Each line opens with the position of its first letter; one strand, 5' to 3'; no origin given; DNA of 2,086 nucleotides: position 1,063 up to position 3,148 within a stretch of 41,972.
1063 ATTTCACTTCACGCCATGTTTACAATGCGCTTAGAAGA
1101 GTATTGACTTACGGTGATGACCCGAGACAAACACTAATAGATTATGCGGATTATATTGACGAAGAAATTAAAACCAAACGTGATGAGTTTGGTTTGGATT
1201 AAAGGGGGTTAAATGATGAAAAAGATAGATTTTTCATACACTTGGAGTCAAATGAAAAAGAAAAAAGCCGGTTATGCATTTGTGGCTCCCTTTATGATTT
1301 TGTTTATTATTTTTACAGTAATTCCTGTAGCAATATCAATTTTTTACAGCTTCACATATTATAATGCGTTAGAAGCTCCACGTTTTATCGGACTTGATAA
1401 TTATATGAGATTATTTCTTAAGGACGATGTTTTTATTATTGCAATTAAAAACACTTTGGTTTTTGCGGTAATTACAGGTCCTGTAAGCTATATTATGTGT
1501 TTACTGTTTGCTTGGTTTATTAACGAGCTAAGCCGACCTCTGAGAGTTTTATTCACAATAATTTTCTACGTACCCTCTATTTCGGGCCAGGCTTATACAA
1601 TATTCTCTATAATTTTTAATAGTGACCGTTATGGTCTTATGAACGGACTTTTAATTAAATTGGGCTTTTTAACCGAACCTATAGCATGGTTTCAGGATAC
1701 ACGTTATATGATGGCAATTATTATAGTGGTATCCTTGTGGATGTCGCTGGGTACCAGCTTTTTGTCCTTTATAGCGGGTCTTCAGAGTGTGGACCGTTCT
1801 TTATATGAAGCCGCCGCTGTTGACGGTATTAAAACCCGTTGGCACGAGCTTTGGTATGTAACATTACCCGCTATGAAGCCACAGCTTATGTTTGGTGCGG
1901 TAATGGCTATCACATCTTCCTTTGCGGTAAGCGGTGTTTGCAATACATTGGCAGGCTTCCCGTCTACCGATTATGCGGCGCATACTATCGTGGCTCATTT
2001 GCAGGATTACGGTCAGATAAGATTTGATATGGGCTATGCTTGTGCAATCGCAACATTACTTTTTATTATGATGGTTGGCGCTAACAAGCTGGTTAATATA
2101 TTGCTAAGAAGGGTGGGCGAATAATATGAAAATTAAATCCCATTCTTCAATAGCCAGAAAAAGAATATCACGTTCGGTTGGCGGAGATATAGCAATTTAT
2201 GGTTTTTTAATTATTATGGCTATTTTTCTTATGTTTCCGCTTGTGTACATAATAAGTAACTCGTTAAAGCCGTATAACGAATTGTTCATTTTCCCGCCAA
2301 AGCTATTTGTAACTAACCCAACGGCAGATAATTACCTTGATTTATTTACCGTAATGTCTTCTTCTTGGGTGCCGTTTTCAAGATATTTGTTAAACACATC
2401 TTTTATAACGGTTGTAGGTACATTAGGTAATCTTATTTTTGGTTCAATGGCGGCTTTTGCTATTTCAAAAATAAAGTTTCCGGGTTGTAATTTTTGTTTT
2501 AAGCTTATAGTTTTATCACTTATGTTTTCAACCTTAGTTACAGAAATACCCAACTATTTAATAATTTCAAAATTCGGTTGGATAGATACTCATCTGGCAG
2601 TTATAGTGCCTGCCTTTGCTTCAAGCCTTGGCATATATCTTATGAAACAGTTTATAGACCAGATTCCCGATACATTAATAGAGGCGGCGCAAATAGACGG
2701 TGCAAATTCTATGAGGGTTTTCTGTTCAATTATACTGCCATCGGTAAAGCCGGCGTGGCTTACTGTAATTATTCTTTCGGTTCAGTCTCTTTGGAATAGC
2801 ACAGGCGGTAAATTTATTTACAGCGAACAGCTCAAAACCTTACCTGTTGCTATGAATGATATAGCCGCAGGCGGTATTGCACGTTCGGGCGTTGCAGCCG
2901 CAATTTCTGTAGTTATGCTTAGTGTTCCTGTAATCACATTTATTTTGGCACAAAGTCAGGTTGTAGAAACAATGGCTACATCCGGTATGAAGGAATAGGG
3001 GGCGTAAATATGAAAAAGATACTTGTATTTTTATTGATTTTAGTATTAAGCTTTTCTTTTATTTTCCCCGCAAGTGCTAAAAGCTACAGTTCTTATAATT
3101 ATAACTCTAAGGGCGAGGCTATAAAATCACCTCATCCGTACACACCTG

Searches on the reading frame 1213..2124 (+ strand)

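Call 7: search_protein_families(library=pfam, proteins=[window:1213-2124:+], max_evalue=0.001)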
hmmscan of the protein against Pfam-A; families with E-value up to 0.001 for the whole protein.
window:1213-2124:+ (303 aa): 1 family
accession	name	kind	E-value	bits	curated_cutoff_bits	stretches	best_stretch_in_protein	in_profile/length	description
PF00528.27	BPD_transp_1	-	2.2e-13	50.8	26.4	1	106-301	16-182/184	Binding-protein-dependent transport system inner membrane component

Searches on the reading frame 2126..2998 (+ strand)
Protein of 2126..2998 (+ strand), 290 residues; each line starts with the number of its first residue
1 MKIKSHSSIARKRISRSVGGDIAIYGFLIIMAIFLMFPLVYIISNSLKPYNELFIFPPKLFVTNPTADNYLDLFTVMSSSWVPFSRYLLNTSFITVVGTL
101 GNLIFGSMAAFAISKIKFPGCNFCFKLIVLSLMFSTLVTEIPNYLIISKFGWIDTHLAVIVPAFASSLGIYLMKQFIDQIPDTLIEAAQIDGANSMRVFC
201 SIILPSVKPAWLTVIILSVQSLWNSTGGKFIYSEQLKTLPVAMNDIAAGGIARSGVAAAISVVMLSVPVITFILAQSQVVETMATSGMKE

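Call 7: search_protein_families(library=pfam, proteins=[window:2126-2998:+], max_evalue=0.001)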
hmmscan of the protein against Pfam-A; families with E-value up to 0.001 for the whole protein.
window:2126-2998:+ (290 aa): 1 family
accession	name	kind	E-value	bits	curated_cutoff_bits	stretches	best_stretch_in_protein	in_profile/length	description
PF00528.27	BPD_transp_1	-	3.9e-10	40.2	26.4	1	105-274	4-174/184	Binding-protein-dependent transport system inner membrane component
